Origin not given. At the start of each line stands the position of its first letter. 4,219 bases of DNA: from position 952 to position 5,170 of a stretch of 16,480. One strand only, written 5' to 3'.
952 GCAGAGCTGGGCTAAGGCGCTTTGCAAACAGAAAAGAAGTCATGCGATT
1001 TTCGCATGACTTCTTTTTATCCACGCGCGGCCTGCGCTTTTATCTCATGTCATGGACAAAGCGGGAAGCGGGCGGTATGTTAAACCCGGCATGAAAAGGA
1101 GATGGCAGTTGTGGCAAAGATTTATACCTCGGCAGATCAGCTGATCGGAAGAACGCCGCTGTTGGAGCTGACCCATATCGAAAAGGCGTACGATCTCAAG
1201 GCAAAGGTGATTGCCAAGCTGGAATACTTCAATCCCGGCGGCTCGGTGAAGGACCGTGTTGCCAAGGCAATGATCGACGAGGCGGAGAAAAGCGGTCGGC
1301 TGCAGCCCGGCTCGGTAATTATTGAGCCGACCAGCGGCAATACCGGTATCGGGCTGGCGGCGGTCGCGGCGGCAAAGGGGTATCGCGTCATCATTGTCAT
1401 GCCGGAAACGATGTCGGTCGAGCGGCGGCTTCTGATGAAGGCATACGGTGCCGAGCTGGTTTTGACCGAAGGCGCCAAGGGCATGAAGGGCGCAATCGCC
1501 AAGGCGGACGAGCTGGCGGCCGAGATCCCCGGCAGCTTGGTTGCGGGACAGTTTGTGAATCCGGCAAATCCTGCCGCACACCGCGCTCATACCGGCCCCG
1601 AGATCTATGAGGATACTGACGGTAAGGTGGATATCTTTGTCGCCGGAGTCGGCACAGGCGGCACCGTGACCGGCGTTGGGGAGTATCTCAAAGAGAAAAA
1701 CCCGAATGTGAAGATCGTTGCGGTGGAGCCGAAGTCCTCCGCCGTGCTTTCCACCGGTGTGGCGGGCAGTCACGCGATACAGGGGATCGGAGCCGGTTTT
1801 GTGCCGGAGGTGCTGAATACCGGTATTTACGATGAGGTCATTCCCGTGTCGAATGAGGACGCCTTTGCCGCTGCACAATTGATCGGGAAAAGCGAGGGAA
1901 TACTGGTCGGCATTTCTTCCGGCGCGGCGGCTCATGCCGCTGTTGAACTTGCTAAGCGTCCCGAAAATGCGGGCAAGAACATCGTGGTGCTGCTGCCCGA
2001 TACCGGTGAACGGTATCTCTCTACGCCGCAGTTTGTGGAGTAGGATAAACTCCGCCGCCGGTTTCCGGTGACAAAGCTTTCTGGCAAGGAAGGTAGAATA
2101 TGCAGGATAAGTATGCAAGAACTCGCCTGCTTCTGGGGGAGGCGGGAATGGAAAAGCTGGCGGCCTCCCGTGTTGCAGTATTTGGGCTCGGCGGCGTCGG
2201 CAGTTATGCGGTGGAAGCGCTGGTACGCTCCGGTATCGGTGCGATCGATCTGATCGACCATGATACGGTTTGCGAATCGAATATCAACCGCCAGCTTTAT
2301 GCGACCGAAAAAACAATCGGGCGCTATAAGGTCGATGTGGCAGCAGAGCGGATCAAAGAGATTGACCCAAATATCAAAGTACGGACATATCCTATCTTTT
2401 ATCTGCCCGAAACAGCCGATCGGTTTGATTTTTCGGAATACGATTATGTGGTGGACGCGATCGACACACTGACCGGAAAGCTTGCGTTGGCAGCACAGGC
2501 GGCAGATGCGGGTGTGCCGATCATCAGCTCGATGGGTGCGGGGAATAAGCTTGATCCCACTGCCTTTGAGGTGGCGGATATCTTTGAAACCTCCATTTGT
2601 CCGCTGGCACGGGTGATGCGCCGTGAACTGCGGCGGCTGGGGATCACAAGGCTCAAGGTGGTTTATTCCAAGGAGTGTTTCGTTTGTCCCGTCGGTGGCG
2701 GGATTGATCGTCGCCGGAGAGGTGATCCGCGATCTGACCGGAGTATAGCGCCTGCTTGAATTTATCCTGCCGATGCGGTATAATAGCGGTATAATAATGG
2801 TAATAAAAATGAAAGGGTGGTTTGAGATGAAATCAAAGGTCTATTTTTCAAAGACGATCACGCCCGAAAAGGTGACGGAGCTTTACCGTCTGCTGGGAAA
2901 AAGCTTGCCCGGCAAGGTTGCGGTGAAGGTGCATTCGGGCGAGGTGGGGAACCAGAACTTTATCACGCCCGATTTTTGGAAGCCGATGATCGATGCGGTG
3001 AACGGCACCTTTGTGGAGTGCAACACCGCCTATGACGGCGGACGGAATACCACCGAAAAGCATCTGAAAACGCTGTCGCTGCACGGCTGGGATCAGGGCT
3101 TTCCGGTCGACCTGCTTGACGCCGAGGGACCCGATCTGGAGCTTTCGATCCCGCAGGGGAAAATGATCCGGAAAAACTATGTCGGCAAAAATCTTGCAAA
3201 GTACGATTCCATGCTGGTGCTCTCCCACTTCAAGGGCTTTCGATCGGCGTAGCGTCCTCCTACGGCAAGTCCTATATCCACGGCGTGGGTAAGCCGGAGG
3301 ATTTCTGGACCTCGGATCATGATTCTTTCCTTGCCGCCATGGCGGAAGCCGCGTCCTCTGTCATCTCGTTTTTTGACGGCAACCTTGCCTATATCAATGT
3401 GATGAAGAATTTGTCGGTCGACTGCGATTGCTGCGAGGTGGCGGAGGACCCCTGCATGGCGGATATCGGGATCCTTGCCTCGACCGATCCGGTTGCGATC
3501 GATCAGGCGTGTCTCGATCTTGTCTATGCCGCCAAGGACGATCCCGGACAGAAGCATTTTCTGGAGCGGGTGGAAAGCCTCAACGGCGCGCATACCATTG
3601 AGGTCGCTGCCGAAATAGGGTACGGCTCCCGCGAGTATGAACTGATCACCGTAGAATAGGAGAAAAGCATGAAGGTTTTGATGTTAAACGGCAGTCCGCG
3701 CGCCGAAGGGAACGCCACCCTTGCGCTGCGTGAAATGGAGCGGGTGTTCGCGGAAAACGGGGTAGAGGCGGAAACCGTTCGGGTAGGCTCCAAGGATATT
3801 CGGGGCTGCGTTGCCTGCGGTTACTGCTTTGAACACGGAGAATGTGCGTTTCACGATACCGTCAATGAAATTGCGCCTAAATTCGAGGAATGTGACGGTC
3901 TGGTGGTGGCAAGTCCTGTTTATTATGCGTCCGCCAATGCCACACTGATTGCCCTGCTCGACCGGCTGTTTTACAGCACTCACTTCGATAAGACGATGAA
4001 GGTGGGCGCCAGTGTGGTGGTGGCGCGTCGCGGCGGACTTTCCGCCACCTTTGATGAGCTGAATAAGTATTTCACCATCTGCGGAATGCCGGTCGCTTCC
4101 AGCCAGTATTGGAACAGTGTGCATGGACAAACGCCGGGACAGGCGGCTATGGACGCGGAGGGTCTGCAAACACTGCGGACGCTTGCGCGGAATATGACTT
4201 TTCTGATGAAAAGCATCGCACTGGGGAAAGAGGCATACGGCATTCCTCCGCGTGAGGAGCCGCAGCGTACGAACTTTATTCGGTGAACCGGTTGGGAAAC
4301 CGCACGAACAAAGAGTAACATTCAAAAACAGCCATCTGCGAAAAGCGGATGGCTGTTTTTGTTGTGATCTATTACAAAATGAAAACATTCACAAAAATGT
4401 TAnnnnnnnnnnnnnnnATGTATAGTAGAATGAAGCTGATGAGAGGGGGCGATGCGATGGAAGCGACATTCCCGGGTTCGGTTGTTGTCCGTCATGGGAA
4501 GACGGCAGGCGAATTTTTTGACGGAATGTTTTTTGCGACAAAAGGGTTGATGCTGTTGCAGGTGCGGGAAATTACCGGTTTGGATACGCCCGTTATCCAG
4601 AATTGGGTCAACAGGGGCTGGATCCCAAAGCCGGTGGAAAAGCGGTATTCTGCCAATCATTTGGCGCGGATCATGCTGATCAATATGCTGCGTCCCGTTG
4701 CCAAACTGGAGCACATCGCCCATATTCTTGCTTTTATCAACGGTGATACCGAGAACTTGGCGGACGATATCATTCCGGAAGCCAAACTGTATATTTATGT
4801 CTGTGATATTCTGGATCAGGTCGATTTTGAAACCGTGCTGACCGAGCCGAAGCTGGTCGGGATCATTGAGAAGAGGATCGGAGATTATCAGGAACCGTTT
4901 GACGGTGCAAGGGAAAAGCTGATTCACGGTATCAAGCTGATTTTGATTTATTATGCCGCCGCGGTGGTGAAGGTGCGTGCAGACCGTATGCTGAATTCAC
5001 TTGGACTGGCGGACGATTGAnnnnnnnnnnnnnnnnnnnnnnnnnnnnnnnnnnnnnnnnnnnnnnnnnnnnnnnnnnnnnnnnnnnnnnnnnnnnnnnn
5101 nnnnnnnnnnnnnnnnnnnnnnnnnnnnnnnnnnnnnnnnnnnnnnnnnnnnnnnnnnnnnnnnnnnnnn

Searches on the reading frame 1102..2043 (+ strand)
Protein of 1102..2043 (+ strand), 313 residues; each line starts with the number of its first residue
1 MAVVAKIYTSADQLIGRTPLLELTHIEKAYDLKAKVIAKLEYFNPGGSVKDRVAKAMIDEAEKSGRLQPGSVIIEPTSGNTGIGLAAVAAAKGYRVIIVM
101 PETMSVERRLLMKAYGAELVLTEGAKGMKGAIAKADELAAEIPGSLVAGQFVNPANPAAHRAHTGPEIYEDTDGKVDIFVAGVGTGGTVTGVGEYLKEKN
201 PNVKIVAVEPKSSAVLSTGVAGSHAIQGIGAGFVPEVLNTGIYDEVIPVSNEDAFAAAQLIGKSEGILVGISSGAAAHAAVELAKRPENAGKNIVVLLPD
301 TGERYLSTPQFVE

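Call 13: search_protein_families(library=pfam, proteins=[window:1102-2043:+], max_evalue=0.001)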
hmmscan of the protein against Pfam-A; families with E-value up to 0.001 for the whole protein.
window:1102-2043:+ (313 aa): 1 family
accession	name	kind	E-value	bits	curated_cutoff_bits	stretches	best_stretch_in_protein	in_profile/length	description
PF00291.31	PALP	-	4.4e-79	266.3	35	1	13-300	3-295/295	Pyridoxal-phosphate dependent enzyme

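Call 30: find_encoding_contigs(protein=window:1102-2043:+, flank=10000, max_places=4)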
Protein window:1102-2043:+ (313 aa): no gene with exactly this product is on record in the collection.

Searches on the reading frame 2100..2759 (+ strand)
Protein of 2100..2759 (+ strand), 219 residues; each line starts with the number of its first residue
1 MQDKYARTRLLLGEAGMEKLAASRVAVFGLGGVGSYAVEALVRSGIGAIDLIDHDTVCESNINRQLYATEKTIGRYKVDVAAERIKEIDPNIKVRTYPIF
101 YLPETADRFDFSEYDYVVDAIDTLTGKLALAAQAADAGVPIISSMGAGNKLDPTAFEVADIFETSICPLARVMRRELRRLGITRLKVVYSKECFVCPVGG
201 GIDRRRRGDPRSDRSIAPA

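Call 13: search_protein_families(library=pfam, proteins=[window:2100-2759:+], max_evalue=0.001)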
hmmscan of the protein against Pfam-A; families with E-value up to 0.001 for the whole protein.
window:2100-2759:+ (219 aa): 1 family
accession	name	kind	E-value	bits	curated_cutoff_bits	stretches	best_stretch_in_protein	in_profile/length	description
PF00899.27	ThiF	-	1.7e-40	139.1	28.1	1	5-156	1-153/238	ThiF family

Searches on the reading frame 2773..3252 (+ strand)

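Call 13: search_protein_families(library=pfam, proteins=[window:2773-3252:+], max_evalue=0.001)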
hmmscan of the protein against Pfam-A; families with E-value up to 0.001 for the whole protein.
window:2773-3252:+ (159 aa): 1 family
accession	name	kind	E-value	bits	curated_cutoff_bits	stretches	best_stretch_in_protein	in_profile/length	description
PF04015.17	DUF362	-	5.1e-15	56.5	24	1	49-155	1-110/200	Domain of unknown function (DUF362)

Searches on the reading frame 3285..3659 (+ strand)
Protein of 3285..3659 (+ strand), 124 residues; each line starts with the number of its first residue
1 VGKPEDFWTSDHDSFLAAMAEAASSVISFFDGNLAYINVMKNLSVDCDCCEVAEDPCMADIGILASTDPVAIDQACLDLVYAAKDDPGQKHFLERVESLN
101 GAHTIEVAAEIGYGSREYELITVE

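Call 13: search_protein_families(library=pfam, proteins=[window:3285-3659:+], max_evalue=0.001)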
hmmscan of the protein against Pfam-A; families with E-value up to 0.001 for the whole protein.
window:3285-3659:+ (124 aa): 1 family
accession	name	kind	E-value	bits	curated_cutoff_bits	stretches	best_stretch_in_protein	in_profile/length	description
PF04015.17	DUF362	-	1.4e-14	55.1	24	1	12-78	141-200/200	Domain of unknown function (DUF362)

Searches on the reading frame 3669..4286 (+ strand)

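Call 13: search_protein_families(library=pfam, proteins=[window:3669-4286:+], max_evalue=0.001)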
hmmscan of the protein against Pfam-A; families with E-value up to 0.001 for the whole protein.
window:3669-4286:+ (205 aa): 2 families
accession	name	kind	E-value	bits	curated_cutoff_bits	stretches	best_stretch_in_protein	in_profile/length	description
PF03358.20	FMN_red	-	1.1e-27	96.9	24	1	1-152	1-149/152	NADPH-dependent FMN reductase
PF02525.22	Flavodoxin_2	-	1.8e-06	28.2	27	1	1-159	1-185/198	Flavodoxin-like fold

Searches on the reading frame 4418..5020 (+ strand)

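Call 13: search_protein_families(library=pfam, proteins=[window:4418-5020:+], max_evalue=0.001)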
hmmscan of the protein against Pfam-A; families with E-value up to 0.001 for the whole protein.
window:4418-5020:+ (200 aa): 2 families
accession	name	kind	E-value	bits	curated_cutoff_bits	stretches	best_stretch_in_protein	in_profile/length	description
PF08876.17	DUF1836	-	1.5e-12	48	27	1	53-113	33-93/105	Domain of unknown function (DUF1836)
PF13411.12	MerR_1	-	0.00024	21.6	21.6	1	48-92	5-53/69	MerR HTH family regulatory protein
